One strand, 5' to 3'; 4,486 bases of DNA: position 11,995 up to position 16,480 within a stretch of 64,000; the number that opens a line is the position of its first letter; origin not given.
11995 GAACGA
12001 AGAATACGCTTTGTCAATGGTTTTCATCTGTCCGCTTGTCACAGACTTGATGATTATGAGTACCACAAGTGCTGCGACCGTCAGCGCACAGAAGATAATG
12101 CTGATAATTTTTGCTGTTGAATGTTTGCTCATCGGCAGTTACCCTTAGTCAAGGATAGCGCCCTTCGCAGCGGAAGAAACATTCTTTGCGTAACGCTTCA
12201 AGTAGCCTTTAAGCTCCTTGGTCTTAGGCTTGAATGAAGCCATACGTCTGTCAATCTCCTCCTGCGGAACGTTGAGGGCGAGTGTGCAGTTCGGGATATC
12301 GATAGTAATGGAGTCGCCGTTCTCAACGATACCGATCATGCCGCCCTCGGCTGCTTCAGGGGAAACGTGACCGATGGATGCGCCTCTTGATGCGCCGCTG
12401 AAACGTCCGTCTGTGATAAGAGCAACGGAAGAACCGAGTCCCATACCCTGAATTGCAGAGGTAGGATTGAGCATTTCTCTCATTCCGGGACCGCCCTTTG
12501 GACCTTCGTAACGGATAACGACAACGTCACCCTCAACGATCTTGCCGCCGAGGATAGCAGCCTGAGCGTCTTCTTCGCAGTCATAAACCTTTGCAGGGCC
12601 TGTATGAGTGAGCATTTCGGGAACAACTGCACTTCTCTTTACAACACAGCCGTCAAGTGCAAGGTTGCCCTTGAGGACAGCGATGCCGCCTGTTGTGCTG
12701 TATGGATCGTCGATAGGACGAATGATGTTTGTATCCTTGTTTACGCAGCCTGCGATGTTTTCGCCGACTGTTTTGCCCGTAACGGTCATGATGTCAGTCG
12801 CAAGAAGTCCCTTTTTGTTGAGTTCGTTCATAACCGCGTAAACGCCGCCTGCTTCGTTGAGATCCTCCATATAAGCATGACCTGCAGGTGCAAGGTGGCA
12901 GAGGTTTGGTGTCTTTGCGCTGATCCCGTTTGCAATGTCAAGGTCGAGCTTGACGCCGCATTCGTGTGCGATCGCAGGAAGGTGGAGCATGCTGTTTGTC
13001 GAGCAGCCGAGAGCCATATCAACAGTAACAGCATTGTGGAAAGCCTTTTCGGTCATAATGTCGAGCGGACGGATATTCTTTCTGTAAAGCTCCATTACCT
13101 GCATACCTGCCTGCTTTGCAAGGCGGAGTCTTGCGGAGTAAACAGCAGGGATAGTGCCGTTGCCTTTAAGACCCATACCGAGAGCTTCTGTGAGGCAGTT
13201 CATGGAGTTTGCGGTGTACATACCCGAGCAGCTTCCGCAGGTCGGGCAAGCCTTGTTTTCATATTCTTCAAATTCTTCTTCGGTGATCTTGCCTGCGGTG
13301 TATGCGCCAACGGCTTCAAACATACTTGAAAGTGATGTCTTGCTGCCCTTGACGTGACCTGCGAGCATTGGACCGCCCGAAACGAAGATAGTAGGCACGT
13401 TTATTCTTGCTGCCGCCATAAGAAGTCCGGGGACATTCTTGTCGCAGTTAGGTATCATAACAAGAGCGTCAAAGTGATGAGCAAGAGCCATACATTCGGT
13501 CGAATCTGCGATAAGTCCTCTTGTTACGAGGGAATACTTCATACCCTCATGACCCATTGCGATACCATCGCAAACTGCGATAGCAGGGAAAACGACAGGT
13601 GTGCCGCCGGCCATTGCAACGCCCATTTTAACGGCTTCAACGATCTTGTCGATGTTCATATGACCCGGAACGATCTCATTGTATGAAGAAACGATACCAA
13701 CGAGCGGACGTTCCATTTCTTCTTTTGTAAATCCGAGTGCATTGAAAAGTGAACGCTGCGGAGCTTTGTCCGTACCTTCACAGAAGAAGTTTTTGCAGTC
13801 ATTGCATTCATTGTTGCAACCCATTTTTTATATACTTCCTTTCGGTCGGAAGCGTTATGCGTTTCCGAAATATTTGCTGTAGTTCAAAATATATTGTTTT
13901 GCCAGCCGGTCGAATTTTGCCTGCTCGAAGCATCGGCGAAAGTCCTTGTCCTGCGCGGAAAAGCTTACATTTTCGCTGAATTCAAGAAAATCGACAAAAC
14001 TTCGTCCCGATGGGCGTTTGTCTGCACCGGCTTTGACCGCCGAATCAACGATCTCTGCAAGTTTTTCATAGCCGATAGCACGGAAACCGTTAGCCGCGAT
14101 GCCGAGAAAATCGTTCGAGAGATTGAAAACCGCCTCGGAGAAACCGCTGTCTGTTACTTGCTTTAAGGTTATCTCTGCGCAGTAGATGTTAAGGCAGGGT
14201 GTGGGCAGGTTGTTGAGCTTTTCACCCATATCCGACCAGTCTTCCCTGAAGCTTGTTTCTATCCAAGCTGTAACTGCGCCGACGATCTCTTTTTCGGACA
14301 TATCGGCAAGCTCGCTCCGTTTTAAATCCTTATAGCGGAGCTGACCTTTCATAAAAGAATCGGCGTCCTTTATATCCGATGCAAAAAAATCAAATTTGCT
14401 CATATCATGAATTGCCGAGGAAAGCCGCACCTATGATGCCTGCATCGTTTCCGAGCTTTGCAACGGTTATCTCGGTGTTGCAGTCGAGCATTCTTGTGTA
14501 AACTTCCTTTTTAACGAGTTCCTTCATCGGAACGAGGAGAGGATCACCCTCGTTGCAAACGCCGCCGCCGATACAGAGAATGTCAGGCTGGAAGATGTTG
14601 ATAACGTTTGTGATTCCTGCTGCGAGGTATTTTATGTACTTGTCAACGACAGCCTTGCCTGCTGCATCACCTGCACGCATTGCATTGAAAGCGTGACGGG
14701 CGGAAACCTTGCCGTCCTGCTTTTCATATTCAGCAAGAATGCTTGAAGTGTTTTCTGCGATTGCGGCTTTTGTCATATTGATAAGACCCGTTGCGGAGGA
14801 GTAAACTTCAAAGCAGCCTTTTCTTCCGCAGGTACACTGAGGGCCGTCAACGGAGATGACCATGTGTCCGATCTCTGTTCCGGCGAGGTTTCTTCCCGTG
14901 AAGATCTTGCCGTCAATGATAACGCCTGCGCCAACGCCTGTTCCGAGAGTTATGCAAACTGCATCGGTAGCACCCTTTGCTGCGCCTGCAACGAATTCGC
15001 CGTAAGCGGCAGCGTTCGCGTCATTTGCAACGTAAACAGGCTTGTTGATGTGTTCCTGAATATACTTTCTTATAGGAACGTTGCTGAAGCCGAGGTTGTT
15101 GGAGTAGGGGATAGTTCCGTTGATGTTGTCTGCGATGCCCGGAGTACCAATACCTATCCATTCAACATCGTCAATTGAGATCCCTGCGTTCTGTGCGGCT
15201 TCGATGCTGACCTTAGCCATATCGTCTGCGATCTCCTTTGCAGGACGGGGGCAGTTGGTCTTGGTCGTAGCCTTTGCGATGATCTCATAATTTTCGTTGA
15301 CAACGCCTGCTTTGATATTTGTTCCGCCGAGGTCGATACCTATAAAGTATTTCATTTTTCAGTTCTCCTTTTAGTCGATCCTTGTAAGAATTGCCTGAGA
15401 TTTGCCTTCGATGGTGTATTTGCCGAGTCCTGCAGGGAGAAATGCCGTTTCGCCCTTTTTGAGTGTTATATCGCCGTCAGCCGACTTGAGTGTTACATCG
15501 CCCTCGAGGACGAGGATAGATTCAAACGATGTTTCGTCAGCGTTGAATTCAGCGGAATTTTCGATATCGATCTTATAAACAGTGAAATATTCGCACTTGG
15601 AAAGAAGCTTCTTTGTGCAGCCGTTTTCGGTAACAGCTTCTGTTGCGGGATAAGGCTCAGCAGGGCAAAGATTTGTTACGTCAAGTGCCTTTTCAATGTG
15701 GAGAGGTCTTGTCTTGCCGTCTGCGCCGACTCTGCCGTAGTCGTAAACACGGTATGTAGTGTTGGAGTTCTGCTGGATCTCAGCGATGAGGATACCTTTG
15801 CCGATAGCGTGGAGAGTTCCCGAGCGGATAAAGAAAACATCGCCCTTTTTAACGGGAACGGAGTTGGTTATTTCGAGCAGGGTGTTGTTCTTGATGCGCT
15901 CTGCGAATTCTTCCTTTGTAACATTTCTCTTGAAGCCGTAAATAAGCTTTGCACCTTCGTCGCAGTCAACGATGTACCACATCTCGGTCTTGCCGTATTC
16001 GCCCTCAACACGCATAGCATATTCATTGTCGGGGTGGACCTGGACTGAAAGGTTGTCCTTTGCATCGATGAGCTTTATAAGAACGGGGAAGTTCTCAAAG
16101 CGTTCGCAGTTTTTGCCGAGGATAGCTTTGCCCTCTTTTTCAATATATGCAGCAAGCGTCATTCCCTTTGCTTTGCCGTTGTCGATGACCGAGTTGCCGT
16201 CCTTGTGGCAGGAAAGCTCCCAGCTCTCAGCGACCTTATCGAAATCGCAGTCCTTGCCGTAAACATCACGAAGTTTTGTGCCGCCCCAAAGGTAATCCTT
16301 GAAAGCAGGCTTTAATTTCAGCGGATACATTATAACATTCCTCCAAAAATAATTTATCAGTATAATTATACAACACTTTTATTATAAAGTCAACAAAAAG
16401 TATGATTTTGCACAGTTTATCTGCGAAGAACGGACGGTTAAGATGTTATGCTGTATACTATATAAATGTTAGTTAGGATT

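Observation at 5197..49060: Family A: dense palindromic MITE/REP-like elements parked at gene 3' ends, with co-varying arms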

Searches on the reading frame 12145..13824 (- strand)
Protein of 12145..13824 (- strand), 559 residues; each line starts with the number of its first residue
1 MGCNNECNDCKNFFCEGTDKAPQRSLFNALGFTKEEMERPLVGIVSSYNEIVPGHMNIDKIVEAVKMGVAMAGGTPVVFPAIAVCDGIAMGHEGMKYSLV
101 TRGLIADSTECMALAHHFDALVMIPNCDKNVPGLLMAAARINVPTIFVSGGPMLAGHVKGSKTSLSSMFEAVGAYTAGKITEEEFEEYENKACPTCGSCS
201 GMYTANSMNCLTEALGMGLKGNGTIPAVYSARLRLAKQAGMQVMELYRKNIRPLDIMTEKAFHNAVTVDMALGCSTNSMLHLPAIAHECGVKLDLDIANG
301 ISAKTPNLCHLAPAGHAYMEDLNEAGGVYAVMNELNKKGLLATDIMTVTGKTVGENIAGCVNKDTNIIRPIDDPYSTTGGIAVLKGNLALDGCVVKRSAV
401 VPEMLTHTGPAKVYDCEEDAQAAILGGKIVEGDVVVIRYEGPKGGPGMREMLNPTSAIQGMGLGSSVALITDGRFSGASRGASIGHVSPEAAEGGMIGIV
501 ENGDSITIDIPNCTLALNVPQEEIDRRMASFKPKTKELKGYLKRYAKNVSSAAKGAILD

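Call 15: search_protein_families(library=pfam, proteins=[window:12145-13824:-])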
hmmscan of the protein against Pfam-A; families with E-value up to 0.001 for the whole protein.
window:12145-13824:- (559 aa): 2 families
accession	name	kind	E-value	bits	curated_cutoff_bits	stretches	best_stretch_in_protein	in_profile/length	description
PF00920.27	ILVD_EDD_N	-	9.6e-138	459.1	27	1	39-356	1-316/316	Dihydroxy-acid/6-phosphogluconate dehydratase N-terminal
PF24877.1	ILV_EDD_C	-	2.2e-80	269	27.7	1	366-556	1-191/191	Dihydroxy-acid/6-phosphogluconate dehydratase C-terminal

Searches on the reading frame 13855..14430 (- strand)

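Call 70: search_protein_families(library=pfam, proteins=[window:13855-14430:-], max_evalue=0.000001)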
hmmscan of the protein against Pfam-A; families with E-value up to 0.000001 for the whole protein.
window:13855-14430:- (191 aa): 1 family
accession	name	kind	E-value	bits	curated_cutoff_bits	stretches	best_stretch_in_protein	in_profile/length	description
PF14300.12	DMP19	-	9.1e-11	42.8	25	1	74-181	2-109/112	DMP19-like protein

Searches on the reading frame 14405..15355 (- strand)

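Call 70: search_protein_families(library=pfam, proteins=[window:14405-15355:-], max_evalue=0.000001)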
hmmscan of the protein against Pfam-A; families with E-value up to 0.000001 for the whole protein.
window:14405-15355:- (316 aa): 2 families
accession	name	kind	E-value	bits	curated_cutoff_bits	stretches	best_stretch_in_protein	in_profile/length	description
PF00480.26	ROK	-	2.3e-67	228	22.9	1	5-313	2-290/294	ROK family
PF01869.26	BcrAD_BadFG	-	9.2e-10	38.9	31.5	1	5-313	1-270/271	BadF/BadG/BcrA/BcrD ATPase family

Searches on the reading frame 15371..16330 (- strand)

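Call 70: search_protein_families(library=pfam, proteins=[window:15371-16330:-], max_evalue=0.000001)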
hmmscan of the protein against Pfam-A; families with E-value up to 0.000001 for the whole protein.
window:15371-16330:- (319 aa): 3 families
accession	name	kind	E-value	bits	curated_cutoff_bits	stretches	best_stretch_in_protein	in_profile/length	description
PF21621.3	MPI_cupin_dom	-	5.8e-20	71.5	27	1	243-315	6-76/79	Mannose-6-phosphate isomerase, cupin domain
PF20511.4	PMI_typeI_cat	-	2.6e-15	57.2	22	1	4-106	2-108/143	Phosphomannose isomerase type I, catalytic domain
PF07883.17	Cupin_2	-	3.5e-07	30.3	27.2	0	260-302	11-52/70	Cupin domain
